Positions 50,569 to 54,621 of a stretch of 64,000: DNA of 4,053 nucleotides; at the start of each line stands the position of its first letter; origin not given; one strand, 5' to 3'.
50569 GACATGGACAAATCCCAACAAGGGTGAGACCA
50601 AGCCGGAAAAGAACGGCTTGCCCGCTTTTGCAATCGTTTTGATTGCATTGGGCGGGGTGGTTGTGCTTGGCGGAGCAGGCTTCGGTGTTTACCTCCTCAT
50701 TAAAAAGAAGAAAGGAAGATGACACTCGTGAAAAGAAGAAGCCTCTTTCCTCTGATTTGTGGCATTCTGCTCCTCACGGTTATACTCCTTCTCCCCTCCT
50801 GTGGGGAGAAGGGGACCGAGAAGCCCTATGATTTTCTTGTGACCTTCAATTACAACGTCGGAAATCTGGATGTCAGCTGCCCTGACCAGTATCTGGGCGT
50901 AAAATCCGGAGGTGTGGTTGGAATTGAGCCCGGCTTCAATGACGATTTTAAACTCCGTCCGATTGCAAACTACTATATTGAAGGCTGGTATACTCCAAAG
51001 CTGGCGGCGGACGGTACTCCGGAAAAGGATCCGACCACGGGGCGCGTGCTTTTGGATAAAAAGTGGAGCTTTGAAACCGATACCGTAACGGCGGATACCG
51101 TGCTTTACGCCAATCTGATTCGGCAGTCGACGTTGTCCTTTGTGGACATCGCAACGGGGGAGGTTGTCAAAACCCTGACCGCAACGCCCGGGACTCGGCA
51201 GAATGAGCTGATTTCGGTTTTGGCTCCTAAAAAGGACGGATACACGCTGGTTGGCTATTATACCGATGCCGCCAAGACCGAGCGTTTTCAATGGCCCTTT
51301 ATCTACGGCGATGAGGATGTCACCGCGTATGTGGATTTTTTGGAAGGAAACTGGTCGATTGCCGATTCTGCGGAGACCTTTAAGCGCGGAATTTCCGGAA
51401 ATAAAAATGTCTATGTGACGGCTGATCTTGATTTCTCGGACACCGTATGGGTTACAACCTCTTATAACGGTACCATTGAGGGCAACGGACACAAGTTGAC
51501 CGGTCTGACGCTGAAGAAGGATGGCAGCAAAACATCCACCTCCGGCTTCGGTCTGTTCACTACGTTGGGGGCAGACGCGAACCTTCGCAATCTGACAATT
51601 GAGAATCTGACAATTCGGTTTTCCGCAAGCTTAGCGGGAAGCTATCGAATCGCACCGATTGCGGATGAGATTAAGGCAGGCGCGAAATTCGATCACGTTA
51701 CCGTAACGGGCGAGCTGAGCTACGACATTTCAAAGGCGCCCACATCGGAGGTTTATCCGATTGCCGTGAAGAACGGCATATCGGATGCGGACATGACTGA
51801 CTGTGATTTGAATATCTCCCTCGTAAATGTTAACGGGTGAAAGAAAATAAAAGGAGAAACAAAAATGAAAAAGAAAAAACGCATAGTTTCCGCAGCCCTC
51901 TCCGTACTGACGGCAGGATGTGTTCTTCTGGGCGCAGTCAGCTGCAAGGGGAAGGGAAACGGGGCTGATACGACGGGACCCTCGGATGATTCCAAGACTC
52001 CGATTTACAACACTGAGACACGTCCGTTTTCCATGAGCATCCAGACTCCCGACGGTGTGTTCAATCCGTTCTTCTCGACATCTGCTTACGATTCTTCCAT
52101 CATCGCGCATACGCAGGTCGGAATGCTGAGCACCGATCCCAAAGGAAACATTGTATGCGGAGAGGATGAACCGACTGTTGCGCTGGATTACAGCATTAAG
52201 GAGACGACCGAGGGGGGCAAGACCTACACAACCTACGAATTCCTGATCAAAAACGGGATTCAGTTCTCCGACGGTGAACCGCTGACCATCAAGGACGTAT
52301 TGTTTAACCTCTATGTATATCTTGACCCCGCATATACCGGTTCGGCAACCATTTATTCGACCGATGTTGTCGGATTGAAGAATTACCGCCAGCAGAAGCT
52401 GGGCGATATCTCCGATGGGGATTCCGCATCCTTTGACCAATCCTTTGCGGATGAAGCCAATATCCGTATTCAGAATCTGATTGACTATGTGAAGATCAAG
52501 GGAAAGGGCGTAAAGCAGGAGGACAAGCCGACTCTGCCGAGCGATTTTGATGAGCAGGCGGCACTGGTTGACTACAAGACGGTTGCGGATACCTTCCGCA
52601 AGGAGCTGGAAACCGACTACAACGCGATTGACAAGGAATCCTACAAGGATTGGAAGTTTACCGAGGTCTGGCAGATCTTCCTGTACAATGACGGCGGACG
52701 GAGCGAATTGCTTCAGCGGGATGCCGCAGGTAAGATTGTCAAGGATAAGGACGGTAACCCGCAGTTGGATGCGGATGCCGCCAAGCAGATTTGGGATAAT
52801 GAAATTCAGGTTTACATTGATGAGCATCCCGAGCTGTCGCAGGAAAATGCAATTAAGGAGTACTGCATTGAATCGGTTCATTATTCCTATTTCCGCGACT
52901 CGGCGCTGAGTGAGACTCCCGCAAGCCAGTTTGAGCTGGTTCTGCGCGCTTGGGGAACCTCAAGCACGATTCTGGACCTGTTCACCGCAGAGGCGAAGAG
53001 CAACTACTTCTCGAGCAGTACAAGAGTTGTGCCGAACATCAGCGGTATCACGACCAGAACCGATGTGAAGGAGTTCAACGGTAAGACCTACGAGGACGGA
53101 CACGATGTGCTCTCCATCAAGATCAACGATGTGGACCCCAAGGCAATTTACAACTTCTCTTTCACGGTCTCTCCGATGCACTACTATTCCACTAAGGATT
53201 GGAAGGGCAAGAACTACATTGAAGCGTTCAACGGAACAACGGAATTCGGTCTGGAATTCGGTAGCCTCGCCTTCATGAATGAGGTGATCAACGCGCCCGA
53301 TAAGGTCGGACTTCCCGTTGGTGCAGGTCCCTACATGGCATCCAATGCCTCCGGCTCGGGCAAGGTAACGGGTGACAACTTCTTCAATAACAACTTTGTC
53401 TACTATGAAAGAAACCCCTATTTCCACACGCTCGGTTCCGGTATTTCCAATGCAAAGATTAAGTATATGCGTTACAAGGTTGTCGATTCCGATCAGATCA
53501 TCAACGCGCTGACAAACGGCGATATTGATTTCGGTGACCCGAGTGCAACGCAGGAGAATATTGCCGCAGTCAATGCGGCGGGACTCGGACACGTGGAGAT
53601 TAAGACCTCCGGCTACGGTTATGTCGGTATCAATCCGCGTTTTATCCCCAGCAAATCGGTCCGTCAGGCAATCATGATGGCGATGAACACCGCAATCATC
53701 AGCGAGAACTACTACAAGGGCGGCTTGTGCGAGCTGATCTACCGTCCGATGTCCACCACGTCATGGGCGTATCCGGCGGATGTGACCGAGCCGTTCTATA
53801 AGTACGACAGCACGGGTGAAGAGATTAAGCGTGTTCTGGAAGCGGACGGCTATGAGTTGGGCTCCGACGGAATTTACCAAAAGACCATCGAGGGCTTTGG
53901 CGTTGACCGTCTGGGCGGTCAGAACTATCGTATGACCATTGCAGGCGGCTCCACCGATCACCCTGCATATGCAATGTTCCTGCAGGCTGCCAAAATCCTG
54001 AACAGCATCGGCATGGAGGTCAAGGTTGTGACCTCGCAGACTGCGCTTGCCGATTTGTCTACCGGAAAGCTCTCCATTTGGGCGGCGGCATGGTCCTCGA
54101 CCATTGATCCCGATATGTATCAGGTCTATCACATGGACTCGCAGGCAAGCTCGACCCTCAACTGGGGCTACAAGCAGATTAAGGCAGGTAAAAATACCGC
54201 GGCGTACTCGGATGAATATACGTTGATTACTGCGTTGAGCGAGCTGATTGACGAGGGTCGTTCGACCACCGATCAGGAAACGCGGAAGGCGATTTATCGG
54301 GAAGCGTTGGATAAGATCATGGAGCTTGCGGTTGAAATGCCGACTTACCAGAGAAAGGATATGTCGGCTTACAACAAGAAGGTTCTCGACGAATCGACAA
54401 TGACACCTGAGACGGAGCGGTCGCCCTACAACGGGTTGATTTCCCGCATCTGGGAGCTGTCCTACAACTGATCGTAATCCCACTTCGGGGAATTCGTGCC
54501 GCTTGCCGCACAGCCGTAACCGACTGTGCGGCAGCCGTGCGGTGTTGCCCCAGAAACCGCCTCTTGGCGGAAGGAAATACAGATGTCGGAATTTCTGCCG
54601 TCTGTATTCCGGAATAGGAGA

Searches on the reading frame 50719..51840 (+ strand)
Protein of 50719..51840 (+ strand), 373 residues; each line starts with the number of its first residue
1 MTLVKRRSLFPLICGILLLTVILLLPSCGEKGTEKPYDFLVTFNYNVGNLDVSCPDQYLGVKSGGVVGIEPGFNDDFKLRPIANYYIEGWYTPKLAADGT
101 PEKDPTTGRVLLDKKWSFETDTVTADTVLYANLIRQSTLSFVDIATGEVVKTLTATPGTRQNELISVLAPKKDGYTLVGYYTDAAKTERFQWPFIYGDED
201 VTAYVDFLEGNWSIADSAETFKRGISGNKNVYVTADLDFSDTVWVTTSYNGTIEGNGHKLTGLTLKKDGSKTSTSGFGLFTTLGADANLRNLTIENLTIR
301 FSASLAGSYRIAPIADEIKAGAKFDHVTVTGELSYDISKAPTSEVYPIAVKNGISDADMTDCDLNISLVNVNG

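Call 11: search_protein_families(library=pfam, proteins=[window:50719-51840:+], max_evalue=0.00001)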
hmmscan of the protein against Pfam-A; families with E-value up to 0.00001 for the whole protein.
window:50719-51840:+ (373 aa): 0 families

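Call 80: search_protein_families(library=pfam, proteins=[window:50719-51837:+], max_evalue=0.1)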
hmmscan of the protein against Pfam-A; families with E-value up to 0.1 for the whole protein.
window:50719-51837:+ (373 aa): 2 families
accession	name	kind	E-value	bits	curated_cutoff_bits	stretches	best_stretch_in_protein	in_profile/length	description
PF09479.16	Flg_new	-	0.00024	21.6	27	1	152-203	14-62/65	Listeria-Bacteroides repeat domain (List_Bact_rpt)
PF20585.4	Pectate_lyase_5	-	0.025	15.2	24.3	1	229-300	20-89/126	Putative pectate lyase-like adhesive domain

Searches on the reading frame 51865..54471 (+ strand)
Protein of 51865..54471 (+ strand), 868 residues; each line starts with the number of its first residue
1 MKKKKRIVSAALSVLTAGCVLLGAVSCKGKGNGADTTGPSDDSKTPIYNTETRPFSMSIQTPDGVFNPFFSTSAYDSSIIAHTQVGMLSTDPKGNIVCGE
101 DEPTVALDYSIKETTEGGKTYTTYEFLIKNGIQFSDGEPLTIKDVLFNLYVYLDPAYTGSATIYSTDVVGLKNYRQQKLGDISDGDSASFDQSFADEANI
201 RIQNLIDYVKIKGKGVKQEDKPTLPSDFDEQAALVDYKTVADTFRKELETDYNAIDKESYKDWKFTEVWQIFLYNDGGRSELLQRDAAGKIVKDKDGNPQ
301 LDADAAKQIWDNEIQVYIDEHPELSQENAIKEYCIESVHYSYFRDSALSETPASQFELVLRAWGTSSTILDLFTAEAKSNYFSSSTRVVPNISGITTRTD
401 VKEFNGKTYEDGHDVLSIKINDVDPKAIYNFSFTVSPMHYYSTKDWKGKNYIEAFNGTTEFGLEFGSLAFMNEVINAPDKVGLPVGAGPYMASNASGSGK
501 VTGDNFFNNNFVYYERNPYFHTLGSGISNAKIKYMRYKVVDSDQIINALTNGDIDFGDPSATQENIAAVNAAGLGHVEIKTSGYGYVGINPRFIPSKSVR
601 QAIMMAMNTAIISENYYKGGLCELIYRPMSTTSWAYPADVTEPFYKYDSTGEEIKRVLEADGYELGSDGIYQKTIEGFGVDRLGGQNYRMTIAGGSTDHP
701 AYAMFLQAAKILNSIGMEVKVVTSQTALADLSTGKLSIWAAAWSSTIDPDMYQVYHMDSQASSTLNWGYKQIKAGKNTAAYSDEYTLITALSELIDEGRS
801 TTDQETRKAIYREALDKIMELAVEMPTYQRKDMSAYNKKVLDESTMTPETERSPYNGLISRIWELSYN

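Call 11: search_protein_families(library=pfam, proteins=[window:51865-54471:+], max_evalue=0.00001)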
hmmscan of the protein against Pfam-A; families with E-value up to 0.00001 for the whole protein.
window:51865-54471:+ (868 aa): 1 family
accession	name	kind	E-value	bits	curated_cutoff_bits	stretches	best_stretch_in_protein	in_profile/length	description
PF00496.27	SBP_bac_5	-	9.5e-34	117.5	32.4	2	477-761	108-364/368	Bacterial extracellular solute-binding proteins, family 5 Middle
